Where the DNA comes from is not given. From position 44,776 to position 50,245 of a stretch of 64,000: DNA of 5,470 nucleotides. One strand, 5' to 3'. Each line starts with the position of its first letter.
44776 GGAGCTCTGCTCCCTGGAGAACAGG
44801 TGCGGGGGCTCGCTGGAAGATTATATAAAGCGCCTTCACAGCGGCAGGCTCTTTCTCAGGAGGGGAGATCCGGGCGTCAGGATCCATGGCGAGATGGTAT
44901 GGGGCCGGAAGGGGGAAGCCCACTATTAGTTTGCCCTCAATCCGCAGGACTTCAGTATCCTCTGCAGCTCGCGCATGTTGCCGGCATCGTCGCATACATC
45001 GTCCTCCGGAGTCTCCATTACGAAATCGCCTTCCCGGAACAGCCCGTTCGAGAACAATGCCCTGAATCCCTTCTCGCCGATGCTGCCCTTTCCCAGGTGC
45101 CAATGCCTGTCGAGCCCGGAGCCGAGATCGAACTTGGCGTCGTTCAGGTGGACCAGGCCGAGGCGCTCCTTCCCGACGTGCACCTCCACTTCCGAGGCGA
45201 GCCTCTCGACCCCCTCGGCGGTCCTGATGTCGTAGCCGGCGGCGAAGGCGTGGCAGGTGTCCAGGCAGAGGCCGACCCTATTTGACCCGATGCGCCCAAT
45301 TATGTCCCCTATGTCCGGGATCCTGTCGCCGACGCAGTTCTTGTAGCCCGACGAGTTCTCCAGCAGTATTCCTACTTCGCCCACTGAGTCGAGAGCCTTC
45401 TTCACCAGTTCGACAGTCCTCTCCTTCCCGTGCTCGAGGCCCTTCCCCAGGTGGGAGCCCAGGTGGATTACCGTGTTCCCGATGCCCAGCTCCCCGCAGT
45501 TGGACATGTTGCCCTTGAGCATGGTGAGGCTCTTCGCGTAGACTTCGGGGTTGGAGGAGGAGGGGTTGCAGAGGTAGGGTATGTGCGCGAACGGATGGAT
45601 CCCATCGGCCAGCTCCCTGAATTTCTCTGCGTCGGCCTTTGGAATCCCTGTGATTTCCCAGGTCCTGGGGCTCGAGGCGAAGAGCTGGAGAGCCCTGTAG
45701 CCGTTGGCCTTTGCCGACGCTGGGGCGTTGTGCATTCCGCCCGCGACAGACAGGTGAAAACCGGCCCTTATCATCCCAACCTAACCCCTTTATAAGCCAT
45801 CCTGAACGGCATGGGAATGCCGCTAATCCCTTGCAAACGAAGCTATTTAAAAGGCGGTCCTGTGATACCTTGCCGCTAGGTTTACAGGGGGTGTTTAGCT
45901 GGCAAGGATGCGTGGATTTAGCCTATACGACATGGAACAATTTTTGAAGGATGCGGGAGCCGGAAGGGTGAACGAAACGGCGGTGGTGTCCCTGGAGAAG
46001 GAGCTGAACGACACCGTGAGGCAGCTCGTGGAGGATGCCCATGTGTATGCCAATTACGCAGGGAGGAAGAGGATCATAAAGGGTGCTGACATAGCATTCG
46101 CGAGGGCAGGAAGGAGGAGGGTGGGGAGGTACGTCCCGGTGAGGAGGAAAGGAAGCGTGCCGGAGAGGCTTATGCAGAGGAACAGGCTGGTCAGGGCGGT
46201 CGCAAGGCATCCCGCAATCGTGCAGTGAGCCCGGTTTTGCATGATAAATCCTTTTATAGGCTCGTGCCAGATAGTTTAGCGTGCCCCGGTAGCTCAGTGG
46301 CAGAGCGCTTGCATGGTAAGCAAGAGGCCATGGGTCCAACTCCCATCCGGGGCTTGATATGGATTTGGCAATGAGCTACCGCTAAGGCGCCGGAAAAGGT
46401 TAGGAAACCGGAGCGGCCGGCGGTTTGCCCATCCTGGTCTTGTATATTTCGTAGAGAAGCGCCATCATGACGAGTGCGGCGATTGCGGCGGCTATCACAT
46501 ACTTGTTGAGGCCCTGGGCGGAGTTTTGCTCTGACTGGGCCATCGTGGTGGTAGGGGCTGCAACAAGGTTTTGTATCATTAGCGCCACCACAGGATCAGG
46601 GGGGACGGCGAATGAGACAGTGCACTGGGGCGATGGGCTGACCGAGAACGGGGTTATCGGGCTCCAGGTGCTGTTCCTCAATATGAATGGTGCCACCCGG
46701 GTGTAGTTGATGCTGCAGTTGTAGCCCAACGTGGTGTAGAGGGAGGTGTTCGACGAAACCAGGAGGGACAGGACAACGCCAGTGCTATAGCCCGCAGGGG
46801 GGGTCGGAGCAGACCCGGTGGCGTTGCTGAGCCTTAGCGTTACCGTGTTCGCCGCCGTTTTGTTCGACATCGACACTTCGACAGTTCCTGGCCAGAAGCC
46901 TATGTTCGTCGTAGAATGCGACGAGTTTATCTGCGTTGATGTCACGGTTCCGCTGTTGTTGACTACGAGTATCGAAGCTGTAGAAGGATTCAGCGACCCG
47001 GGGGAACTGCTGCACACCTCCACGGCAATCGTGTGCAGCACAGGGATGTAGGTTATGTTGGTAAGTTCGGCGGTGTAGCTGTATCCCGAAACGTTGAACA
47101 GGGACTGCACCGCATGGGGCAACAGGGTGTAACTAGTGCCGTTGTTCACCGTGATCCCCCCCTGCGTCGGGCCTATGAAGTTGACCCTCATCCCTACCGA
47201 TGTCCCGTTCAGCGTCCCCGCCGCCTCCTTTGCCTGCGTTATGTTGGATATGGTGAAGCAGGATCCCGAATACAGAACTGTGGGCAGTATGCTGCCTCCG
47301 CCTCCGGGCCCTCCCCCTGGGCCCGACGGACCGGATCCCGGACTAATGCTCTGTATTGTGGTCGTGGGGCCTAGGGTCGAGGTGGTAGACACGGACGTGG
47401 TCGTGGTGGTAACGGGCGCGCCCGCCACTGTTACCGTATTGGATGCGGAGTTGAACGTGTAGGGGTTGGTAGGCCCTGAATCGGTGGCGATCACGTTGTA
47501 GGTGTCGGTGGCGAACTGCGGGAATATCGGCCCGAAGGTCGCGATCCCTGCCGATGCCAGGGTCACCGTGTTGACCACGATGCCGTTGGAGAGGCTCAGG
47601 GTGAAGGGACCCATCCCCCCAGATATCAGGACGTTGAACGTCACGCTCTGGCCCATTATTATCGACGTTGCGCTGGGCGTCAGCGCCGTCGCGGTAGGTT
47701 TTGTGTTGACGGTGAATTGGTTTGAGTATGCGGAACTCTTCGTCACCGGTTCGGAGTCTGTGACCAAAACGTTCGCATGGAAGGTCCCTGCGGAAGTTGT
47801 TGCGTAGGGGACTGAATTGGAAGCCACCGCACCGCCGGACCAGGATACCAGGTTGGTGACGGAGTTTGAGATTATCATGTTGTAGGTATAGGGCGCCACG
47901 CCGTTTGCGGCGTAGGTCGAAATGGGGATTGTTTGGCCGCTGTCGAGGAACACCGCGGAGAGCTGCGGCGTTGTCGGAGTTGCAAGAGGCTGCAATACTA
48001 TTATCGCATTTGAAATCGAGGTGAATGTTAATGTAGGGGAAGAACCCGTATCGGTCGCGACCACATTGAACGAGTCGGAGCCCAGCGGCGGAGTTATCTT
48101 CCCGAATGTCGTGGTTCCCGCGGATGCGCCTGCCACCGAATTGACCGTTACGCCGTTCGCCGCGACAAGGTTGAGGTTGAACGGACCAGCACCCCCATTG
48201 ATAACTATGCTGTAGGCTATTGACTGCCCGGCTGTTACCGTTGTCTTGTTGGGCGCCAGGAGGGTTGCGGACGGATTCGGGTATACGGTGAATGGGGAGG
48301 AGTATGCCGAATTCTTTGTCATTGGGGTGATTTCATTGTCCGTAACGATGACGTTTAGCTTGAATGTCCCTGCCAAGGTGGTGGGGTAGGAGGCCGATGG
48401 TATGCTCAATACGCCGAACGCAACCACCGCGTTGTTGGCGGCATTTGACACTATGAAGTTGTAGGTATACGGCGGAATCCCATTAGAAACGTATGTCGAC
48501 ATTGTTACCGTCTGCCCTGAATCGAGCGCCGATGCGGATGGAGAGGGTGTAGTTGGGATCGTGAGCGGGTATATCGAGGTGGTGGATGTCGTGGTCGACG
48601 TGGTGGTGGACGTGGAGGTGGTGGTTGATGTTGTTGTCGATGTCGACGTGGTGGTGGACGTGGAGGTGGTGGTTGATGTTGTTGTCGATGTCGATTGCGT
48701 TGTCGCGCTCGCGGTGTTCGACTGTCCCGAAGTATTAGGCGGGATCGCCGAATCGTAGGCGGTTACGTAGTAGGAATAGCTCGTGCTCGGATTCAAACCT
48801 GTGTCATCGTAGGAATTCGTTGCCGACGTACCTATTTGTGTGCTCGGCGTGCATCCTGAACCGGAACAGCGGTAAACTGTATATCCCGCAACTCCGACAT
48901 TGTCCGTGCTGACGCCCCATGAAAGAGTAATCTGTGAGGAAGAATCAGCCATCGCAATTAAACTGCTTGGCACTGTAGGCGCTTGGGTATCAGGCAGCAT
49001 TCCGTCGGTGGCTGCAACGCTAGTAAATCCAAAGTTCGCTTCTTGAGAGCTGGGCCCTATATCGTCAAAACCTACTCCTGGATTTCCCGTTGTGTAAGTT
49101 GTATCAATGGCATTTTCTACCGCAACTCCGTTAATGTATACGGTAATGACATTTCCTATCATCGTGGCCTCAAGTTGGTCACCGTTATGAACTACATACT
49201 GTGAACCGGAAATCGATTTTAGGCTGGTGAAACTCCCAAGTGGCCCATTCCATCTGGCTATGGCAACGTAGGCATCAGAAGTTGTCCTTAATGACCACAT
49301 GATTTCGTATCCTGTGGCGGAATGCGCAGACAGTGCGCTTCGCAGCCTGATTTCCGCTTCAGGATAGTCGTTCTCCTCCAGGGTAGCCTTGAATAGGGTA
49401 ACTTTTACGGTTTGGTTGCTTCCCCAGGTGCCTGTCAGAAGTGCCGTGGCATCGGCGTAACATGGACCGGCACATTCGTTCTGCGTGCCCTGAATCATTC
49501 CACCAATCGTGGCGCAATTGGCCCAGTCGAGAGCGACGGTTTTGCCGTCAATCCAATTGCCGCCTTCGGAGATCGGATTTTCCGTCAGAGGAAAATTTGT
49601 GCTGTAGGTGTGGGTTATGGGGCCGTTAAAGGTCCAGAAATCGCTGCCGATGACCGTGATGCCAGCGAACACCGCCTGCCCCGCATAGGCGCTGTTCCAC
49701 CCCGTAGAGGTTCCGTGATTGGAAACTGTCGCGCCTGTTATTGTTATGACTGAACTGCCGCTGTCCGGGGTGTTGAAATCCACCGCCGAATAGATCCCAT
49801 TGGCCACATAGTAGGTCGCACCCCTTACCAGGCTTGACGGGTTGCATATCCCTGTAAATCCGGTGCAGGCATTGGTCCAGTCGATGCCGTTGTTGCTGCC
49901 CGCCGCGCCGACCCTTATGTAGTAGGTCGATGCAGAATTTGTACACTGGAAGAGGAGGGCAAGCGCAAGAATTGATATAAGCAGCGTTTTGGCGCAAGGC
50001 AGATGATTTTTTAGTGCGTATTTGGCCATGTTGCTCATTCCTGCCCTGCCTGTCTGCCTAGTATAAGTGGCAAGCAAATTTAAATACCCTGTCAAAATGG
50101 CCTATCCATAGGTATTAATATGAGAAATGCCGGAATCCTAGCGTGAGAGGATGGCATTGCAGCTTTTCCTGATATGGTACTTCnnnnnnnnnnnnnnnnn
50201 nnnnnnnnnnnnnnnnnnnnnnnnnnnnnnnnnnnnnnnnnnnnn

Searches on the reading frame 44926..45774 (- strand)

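Call 35: search_protein_families(library=pfam, proteins=[window:44926-45774:-], max_evalue=0.001)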
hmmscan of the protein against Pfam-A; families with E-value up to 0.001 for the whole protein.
window:44926-45774:- (282 aa): 1 family
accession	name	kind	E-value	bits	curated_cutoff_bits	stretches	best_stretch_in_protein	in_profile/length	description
PF01261.30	AP_endonuc_2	-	1.1e-39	137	31.1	1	20-277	3-249/249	Xylose isomerase-like TIM barrel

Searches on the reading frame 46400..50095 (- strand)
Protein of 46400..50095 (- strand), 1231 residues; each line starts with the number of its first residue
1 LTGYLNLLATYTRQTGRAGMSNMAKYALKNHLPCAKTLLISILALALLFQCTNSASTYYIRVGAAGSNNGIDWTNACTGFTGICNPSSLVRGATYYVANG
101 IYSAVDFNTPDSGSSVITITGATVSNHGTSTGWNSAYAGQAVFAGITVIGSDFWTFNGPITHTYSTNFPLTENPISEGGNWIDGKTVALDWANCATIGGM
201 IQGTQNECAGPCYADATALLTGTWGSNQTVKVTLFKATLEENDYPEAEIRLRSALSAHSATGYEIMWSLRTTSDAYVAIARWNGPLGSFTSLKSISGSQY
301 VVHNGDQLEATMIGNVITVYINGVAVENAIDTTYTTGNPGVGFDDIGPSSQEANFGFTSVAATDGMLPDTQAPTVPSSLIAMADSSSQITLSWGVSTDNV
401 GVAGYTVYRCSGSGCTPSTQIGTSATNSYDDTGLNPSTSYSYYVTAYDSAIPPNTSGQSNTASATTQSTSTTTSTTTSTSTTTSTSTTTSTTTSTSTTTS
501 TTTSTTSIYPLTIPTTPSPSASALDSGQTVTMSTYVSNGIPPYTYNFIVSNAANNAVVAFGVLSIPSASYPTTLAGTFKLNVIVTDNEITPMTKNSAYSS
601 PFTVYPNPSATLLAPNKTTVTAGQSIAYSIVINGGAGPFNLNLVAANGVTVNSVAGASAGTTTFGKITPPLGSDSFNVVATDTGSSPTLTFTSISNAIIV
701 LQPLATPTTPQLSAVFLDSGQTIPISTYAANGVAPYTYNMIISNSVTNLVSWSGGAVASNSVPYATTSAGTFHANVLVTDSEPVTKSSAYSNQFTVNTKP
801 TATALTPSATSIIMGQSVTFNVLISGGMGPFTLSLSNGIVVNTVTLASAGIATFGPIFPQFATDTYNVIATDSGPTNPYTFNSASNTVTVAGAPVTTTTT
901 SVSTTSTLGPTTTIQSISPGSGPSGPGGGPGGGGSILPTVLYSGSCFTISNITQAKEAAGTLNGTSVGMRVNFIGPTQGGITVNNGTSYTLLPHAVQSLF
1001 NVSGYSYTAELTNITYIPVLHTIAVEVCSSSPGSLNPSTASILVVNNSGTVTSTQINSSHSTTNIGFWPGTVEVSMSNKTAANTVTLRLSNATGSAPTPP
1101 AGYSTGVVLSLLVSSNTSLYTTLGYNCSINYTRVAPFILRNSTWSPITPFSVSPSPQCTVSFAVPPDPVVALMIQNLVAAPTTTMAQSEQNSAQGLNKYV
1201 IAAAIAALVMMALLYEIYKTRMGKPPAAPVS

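Call 35: search_protein_families(library=pfam, proteins=[window:46400-50095:-], max_evalue=0.001)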
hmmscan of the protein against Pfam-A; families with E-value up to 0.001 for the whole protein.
window:46400-50095:- (1231 aa): 1 family
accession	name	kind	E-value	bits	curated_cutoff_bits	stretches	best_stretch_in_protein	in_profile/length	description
PF00041.27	fn3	-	1.4e-06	28.9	25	1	376-450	3-72/84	Fibronectin type III domain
